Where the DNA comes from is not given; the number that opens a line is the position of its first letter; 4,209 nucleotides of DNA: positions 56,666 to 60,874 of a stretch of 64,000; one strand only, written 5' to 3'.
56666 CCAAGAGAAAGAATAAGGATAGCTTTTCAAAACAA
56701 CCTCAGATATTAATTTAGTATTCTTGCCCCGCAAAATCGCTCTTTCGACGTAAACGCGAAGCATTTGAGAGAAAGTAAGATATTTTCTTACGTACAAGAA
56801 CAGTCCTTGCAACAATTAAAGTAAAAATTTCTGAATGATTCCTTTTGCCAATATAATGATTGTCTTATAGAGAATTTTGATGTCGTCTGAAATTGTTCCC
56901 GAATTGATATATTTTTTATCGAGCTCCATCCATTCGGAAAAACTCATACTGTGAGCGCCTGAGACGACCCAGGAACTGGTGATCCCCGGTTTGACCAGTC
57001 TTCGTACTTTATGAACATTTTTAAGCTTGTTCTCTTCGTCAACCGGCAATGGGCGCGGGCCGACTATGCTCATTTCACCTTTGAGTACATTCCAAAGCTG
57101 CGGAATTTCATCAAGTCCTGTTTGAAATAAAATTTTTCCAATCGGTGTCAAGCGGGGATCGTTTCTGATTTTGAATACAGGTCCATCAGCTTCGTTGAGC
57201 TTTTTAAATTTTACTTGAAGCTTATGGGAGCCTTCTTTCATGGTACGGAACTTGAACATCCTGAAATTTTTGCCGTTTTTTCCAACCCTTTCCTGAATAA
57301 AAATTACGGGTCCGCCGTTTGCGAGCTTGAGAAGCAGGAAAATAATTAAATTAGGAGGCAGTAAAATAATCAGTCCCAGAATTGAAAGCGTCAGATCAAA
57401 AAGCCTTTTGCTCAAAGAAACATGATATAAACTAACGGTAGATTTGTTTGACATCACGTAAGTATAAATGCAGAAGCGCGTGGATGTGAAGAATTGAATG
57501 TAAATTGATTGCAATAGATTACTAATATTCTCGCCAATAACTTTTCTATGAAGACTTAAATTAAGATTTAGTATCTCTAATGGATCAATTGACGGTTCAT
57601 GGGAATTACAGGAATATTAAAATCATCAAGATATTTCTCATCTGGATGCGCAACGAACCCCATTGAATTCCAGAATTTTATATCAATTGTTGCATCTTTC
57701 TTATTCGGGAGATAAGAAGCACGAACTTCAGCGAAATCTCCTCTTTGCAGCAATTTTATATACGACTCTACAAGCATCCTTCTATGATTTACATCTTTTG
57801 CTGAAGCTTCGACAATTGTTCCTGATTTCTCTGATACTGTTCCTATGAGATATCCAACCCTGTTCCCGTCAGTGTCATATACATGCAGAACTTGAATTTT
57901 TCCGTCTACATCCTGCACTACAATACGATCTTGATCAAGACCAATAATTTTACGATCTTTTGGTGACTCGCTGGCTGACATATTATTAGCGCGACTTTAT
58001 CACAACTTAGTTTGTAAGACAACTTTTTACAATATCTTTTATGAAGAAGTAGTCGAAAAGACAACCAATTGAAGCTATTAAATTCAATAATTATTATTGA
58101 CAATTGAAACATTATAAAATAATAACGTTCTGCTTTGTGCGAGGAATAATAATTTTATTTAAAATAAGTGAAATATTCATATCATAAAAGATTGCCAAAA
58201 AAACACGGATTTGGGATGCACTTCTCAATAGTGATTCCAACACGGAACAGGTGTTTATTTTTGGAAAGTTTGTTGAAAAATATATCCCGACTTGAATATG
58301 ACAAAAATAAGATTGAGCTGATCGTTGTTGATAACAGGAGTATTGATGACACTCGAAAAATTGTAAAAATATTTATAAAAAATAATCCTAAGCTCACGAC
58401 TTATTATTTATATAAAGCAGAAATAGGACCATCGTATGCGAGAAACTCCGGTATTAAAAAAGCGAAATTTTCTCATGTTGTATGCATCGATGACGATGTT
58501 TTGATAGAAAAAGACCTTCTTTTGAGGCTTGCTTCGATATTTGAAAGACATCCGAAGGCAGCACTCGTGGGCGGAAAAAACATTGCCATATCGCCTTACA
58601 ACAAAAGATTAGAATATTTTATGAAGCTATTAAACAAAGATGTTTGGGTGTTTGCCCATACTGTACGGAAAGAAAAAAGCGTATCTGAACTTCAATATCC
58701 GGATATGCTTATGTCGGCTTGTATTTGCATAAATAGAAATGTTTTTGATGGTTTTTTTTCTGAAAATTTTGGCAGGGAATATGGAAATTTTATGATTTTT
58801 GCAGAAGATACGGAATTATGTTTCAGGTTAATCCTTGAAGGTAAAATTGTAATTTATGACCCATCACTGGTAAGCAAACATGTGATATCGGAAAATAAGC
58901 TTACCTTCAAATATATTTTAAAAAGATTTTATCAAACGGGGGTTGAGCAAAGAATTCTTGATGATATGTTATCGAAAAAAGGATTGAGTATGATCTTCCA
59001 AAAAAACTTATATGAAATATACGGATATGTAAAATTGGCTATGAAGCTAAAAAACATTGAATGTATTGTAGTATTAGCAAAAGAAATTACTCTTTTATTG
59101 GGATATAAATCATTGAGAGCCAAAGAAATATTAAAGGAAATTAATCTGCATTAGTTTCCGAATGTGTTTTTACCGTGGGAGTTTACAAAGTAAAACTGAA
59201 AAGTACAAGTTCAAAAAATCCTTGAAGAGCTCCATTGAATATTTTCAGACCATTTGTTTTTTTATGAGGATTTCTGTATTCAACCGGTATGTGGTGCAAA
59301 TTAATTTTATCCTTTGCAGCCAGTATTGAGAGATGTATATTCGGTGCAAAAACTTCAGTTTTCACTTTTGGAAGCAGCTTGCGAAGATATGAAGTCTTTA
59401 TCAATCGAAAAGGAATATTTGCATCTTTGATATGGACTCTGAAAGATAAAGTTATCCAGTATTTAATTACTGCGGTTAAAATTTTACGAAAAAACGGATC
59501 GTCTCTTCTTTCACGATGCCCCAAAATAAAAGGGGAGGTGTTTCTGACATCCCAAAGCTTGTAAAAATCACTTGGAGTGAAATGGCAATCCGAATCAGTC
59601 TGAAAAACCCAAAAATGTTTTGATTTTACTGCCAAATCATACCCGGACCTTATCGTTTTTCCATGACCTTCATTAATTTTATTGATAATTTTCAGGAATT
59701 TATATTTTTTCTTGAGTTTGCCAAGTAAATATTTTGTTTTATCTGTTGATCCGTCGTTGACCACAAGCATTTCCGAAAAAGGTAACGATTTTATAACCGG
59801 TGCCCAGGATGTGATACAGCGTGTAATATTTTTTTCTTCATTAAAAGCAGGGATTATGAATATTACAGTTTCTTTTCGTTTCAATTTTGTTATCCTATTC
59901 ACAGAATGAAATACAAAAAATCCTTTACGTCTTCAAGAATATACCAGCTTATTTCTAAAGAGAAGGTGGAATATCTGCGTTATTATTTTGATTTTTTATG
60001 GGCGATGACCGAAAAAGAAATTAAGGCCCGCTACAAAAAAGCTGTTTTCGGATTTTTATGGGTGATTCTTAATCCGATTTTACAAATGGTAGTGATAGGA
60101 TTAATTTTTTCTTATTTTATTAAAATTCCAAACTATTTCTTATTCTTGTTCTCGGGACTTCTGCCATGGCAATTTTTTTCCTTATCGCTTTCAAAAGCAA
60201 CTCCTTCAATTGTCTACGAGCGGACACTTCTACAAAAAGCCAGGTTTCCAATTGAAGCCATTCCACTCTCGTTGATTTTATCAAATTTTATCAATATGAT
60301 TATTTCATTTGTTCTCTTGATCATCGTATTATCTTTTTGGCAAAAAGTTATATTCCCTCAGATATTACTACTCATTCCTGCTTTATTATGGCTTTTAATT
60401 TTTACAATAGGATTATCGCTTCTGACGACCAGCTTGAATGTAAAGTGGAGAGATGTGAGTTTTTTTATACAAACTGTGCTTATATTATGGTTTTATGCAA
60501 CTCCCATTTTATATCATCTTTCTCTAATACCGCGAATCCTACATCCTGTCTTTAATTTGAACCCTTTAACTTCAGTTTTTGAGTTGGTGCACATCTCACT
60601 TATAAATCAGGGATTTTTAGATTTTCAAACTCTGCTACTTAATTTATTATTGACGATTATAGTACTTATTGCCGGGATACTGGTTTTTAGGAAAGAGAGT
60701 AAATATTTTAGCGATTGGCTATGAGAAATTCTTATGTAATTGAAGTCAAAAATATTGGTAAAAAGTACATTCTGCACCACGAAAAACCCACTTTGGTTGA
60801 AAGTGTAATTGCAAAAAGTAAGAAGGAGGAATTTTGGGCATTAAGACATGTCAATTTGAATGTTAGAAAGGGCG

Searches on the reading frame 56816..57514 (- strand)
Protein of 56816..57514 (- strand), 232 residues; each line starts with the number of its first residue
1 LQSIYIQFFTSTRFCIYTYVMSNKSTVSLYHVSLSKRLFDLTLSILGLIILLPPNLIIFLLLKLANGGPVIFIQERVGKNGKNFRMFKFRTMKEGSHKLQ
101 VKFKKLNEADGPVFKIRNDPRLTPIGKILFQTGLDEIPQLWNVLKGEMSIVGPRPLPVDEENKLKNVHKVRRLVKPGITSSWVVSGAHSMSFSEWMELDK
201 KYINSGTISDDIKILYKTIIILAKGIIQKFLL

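Call 83: search_protein_families(library=pfam, proteins=[window:56816-57514:-], max_evalue=0.0001)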
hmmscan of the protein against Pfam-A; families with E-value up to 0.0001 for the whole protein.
window:56816-57514:- (232 aa): 1 family
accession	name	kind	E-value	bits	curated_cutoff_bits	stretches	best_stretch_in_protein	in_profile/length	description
PF02397.22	Bac_transf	-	1.1e-58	198.1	27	1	36-222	1-177/179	Bacterial sugar transferase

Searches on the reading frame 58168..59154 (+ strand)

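Call 83: search_protein_families(library=pfam, proteins=[window:58168-59154:+], max_evalue=0.0001)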
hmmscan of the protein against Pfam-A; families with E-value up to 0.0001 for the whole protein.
window:58168-59154:+ (328 aa): 4 families
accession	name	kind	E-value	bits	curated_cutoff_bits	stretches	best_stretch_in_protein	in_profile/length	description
PF00535.33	Glycos_transf_2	-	9.5e-21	74.9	23.3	1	20-136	1-114/168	Glycosyl transferase family 2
PF13641.12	Glyco_tranf_2_3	-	8.4e-13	49.3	27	1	19-236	3-209/230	Glycosyltransferase like family 2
PF10111.15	Glyco_tranf_2_2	-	1.7e-08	34.7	27.3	1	21-212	2-197/276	Glycosyltransferase like family 2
PF13632.12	Glyco_trans_2_3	-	4.5e-06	27.1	27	1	103-255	1-137/198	Glycosyl transferase family group 2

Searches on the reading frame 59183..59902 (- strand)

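Call 83: search_protein_families(library=pfam, proteins=[window:59183-59902:-], max_evalue=0.0001)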
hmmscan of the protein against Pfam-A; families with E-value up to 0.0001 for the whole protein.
window:59183-59902:- (239 aa): 1 family
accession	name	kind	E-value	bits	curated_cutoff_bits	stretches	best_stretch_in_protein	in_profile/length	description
PF00535.33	Glycos_transf_2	-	5.1e-17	62.7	23.3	1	15-150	2-136/168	Glycosyl transferase family 2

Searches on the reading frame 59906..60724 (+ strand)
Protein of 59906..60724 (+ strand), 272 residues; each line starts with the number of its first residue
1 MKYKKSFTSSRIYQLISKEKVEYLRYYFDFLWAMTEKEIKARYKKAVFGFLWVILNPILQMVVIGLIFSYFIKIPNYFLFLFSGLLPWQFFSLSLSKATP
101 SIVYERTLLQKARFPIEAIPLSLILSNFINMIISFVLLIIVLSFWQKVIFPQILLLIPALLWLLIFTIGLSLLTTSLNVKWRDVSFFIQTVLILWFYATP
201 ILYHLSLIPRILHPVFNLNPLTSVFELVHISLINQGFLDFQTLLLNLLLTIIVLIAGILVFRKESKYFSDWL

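Call 83: search_protein_families(library=pfam, proteins=[window:59906-60724:+], max_evalue=0.0001)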
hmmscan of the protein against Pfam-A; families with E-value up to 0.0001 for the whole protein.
window:59906-60724:+ (272 aa): 1 family
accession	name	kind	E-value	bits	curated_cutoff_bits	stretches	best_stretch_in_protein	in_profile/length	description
PF01061.29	ABC2_membrane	-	3e-13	50.2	26.9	1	31-230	3-208/211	ABC-2 type transporter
